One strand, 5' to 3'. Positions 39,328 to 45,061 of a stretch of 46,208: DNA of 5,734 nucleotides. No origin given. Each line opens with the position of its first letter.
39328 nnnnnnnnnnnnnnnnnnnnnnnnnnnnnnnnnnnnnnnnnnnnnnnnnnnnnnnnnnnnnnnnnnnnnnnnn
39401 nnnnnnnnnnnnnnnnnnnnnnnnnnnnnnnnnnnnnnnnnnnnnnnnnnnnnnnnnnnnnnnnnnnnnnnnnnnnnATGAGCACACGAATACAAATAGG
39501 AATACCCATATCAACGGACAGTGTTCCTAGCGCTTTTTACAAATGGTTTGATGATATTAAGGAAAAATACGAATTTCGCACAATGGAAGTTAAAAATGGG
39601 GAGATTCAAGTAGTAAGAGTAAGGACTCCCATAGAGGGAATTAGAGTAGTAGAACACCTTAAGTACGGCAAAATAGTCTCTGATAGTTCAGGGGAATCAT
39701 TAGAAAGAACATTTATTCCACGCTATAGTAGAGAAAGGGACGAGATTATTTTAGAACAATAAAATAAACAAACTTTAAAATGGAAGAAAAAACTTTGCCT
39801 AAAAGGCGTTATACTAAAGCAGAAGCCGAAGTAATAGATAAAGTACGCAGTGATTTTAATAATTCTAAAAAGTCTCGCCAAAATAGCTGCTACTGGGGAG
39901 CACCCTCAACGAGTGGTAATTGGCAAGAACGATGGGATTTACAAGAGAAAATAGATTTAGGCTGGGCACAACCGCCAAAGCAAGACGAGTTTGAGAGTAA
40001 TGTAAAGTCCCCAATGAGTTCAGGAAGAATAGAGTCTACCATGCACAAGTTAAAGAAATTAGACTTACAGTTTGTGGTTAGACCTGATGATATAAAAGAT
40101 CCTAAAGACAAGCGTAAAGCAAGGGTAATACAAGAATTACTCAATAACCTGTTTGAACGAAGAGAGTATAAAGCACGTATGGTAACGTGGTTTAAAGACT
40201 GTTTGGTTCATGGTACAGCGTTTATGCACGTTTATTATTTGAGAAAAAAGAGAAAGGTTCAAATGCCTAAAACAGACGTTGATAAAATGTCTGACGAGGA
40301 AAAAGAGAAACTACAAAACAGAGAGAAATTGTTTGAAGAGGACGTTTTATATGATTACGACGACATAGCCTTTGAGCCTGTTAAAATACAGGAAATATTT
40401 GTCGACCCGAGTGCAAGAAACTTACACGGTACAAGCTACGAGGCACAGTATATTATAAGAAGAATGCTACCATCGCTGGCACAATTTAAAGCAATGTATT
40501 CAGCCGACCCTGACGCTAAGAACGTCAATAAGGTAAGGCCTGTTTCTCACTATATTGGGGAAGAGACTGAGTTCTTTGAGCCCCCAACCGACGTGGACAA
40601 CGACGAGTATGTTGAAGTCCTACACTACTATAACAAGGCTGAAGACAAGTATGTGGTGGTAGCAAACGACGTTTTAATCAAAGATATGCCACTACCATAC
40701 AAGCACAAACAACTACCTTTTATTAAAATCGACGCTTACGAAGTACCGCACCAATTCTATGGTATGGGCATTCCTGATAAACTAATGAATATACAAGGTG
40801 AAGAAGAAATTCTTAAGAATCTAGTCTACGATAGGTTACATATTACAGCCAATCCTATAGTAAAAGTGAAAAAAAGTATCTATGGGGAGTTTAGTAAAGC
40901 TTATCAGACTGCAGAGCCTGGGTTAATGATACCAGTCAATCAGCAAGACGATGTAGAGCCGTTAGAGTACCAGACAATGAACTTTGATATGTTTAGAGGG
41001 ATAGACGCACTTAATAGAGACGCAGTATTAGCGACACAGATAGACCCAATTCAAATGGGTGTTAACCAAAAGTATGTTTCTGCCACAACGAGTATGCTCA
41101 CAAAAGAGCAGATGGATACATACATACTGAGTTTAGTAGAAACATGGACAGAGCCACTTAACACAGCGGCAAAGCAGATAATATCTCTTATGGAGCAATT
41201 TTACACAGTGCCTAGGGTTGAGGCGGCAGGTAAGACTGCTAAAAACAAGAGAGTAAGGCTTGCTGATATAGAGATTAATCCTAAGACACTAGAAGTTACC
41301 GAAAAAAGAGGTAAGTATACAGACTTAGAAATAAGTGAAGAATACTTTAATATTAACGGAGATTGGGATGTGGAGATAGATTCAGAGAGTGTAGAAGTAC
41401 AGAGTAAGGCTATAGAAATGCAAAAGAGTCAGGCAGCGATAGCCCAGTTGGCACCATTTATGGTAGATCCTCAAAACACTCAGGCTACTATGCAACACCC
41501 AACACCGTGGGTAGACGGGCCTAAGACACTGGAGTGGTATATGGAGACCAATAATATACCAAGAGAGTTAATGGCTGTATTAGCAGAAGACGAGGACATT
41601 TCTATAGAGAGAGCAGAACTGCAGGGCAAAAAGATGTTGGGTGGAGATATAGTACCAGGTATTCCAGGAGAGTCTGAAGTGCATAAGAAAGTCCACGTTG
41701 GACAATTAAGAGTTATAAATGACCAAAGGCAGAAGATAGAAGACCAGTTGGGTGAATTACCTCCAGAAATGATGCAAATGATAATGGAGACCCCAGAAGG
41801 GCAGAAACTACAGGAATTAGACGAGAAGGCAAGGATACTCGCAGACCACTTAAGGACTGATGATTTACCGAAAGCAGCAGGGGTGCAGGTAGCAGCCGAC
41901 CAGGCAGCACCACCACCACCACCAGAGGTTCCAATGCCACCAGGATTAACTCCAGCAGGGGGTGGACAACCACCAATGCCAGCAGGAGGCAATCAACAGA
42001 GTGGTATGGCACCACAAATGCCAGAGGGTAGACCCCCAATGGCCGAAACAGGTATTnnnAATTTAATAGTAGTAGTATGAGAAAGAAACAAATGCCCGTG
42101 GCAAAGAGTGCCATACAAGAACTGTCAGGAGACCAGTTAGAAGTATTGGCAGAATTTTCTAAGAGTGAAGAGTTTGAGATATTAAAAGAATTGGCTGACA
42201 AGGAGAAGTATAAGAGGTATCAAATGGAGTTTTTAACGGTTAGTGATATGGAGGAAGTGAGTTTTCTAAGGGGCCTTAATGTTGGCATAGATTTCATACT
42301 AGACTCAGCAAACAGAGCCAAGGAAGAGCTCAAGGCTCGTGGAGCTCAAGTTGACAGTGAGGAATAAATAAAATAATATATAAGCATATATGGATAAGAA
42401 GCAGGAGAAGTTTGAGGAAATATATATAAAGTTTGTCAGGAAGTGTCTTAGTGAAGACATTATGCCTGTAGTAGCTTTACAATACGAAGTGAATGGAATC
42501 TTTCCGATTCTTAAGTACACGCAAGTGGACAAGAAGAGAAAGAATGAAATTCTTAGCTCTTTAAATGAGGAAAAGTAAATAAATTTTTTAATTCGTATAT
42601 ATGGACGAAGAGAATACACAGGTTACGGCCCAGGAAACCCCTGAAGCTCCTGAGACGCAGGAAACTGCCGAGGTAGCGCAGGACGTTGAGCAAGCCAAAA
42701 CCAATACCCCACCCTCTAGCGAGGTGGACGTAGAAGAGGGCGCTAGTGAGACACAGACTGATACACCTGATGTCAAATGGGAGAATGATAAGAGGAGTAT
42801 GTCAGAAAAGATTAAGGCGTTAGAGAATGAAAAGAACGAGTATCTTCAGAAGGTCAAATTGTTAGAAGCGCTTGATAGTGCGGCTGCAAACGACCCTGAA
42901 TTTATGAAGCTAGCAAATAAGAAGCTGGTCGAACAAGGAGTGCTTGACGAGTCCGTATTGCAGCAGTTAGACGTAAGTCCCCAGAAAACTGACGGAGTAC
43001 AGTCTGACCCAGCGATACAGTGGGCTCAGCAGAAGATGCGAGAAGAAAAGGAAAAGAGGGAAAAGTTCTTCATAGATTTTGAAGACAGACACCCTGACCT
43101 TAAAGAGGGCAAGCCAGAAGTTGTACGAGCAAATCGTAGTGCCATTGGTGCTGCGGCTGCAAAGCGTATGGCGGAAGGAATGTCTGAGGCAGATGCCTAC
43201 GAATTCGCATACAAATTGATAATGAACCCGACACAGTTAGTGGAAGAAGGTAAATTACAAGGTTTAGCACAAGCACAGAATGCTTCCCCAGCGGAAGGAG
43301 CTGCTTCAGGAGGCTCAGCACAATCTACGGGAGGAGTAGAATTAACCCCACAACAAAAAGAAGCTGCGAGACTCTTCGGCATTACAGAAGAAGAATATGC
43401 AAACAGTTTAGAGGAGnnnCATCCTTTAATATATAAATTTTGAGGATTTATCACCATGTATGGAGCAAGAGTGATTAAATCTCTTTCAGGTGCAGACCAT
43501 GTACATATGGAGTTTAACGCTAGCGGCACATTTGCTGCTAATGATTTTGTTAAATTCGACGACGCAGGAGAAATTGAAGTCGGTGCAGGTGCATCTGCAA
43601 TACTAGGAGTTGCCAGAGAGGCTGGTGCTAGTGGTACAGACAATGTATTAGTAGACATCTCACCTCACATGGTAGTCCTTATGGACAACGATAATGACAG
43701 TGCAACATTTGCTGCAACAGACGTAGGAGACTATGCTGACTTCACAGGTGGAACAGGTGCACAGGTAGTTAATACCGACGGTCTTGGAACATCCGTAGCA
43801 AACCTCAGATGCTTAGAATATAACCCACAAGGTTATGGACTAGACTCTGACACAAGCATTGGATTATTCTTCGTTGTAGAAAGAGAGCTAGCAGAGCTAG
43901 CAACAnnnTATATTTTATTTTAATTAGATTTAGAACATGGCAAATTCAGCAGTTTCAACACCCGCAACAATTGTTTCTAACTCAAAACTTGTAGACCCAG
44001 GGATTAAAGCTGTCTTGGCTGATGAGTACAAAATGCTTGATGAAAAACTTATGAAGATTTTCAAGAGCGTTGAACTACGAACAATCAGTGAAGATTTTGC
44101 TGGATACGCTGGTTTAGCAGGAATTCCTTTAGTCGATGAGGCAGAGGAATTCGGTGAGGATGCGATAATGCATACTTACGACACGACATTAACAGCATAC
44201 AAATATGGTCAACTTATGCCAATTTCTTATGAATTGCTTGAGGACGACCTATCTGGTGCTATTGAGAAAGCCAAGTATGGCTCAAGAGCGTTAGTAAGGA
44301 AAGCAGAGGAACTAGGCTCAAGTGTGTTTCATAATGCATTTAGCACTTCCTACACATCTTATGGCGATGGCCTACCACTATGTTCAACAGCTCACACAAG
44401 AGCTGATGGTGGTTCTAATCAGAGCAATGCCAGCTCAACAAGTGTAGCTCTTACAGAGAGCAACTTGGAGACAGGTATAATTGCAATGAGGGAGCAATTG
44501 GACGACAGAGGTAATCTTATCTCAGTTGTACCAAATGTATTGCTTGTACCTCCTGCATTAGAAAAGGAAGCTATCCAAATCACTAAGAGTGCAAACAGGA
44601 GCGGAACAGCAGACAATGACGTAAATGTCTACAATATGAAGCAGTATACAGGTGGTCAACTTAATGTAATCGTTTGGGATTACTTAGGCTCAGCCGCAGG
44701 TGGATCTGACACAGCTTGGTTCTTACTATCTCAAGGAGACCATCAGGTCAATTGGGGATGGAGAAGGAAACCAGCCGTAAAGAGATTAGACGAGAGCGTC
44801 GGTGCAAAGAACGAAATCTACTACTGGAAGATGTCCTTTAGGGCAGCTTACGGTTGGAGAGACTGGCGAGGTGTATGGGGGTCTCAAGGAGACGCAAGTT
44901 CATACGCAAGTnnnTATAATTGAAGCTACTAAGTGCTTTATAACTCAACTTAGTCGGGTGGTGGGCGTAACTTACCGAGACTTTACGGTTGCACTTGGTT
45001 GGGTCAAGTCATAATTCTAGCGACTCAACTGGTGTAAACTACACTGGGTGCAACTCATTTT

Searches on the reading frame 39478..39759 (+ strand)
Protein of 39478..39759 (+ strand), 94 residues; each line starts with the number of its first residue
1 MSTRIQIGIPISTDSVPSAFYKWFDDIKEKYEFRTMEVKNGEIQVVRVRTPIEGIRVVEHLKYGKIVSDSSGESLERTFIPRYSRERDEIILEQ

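Call 4: search_protein_families(library=pfam, proteins=[window:39478-39759:+], max_evalue=1)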
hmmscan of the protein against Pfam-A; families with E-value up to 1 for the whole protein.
window:39478-39759:+ (94 aa): 1 family
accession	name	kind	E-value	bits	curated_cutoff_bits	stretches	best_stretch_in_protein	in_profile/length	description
PF01828.24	Peptidase_A4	-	0.055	13.3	22.3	1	5-69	57-124/206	Peptidase A4 family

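Call 5: search_protein_families(library=phrogs, proteins=[window:39478-39759:+], max_evalue=0.01)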
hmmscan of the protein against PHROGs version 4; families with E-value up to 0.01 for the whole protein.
window:39478-39759:+ (94 aa): 0 families

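Call 37: search_protein_families(library=pfam, proteins=[window:39478-39759:+], max_evalue=1)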
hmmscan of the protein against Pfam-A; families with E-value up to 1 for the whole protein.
window:39478-39759:+ (94 aa): 1 family
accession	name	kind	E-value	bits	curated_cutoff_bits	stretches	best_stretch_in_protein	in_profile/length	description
PF01828.24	Peptidase_A4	-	0.055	13.3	22.3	1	5-69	57-124/206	Peptidase A4 family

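Call 44: search_protein_families(library=ncbifam, proteins=[window:39478-39759:+], max_evalue=1)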
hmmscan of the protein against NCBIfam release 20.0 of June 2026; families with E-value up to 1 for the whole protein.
window:39478-39759:+ (94 aa): 0 families

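Call 74: search_solved_structures(query=window:39478-39759:+, max_evalue=10)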
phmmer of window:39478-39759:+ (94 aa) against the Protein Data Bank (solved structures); distinct sequences matched with E-value up to 10: 4.
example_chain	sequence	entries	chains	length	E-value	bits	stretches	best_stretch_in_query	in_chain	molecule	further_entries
9flp_A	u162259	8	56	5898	1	13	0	9-27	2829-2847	The grappling hook protein A in the bacterium Aureispira sp. CCB-QB1 | The grappling hook protein A (GhpA) in the bacterium Aureispira sp. CCB-QB1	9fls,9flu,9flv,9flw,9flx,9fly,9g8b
3dec_A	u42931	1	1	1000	1.2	12.8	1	30-70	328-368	Beta-galactosidase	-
9hig_C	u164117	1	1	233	1.3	12.6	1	23-77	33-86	Small ribosomal subunit protein uS3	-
1s2b_A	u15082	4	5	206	1.4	12.5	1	5-72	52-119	Scytalidopepsin B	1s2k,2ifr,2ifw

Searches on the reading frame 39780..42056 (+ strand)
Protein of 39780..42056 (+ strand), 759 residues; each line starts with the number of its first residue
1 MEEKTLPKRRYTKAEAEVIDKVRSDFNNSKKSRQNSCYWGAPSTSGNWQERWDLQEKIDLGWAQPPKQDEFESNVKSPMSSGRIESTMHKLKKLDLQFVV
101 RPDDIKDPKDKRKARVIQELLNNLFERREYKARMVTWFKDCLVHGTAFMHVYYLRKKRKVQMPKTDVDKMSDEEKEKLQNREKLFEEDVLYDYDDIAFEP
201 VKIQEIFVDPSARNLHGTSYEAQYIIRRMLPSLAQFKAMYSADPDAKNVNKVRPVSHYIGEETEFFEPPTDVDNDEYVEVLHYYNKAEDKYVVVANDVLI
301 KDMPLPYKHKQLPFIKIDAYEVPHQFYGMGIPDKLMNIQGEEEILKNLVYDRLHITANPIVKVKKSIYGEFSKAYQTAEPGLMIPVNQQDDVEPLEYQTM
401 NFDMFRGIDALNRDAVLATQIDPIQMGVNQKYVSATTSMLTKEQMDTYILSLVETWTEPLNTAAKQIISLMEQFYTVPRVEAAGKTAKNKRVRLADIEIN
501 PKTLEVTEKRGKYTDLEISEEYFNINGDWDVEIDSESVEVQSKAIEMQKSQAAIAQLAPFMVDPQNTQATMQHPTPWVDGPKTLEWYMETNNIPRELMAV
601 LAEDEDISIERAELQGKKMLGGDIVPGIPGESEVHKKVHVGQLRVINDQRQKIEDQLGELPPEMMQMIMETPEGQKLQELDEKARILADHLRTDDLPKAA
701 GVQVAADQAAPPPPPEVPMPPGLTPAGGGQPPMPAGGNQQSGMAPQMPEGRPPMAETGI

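Call 4: search_protein_families(library=pfam, proteins=[window:39780-42056:+], max_evalue=1)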
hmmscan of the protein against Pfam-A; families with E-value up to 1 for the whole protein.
window:39780-42056:+ (759 aa): 2 families
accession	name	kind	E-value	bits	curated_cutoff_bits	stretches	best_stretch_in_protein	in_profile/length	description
PF23899.1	SU10_portal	-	1.2e-22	80.5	30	1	107-446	79-445/593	Phage SU10 portal protein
PF16510.12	P22_portal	-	3.6e-05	22.9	26.1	1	97-483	68-453/594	Phage P22-like portal protein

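Call 5: search_protein_families(library=phrogs, proteins=[window:39780-42056:+], max_evalue=0.01)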
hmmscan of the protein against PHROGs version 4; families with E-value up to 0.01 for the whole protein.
window:39780-42056:+ (759 aa): 3 families
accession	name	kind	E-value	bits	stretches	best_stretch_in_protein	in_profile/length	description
phrog_1216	-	head and packaging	1.3e-25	91.1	1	107-441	96-476/714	portal protein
phrog_332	-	connector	2.5e-17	63.4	1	97-613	96-520/560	head-tail adaptor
phrog_156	-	head and packaging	2.7e-12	46.9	1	97-518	83-491/681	portal protein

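Call 27: search_dna_similar(query=window:39780-42056:+, collection=phages, mode=protein, max_rows=25, max_evalue=0.00001)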
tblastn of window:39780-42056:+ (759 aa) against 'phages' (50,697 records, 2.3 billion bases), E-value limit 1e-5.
Records with a match: 2; places in all: 2; records where one place covers at least 80% of the query: 0.
Best place of each record, by identity: <60% 2.
By first word of the organism name: Microcystis 1; Bacillus 1.
By host as written in the record: Microcystis sp. SG03 1; Bacillus sp. (in: Bacteria) 1.
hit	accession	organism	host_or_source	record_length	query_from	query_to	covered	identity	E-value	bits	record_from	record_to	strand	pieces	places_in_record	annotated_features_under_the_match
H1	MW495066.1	Microcystis phage MaAM05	Microcystis sp. SG03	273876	114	461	46%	23.3%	2e-7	61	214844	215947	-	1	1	hypothetical protein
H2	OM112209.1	Bacillus phage PK1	Bacillus sp. (in: Bacteria)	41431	188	480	39%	21.8%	3e-6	57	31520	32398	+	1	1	none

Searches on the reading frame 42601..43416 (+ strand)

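Call 4: search_protein_families(library=pfam, proteins=[window:42601-43416:+], max_evalue=1)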
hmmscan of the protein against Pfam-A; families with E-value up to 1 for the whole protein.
window:42601-43416:+ (272 aa): 1 family
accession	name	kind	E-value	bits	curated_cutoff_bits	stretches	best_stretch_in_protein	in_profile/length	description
PF22757.1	GeBP-like_C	-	0.12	12.8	27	1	63-96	33-67/68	Glabrous-enhancer-binding protein-like family, C-terminal domain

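Call 5: search_protein_families(library=phrogs, proteins=[window:42601-43416:+], max_evalue=0.01)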
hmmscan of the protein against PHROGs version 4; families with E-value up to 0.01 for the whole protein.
window:42601-43416:+ (272 aa): 0 families

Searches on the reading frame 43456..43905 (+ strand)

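Call 4: search_protein_families(library=pfam, proteins=[window:43456-43905:+], max_evalue=1)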
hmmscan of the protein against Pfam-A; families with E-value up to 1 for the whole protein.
window:43456-43905:+ (150 aa): 1 family
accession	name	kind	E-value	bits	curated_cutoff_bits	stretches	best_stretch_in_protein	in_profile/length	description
PF09956.15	Phage_cement_2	-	0.035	14.9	24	1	19-67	53-102/103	Phage cement protein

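Call 5: search_protein_families(library=phrogs, proteins=[window:43456-43905:+], max_evalue=0.01)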
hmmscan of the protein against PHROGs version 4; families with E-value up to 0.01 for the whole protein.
window:43456-43905:+ (150 aa): 0 families

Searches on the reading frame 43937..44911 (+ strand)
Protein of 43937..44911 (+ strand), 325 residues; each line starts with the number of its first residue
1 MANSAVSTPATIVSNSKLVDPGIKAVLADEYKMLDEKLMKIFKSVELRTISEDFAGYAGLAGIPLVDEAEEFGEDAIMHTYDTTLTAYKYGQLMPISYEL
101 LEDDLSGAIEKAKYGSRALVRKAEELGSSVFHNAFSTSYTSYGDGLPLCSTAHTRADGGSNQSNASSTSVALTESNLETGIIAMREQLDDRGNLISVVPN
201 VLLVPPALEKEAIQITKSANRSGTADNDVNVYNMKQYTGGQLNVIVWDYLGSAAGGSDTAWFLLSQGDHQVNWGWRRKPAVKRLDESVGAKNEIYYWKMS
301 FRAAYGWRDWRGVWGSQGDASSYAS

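Call 4: search_protein_families(library=pfam, proteins=[window:43937-44911:+], max_evalue=1)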
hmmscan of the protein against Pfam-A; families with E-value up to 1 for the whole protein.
window:43937-44911:+ (325 aa): 2 families
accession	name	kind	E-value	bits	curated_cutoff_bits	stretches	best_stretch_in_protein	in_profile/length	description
PF25209.1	Phage_capsid_4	-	9.6e-16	59.3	27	1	40-314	29-260/262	Phage capsid protein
PF10124.15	Mu-like_gpT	-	1.3e-08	35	20.1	1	170-229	218-277/289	Mu-like prophage major head subunit gpT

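Call 5: search_protein_families(library=phrogs, proteins=[window:43937-44911:+], max_evalue=0.01)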
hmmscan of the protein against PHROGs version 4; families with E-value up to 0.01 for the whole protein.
window:43937-44911:+ (325 aa): 4 families
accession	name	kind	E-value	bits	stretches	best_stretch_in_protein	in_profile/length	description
phrog_133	-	head and packaging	3.2e-14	53.5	1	23-314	391-663/668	head maturation protease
phrog_371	-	head and packaging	2.7e-13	50.9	1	169-229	232-291/303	major head protein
phrog_4523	-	head and packaging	8.4e-13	48.9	1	65-314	412-639/644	major head and protease protein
phrog_29592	-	unknown function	0.00019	20.8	1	165-233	734-805/893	-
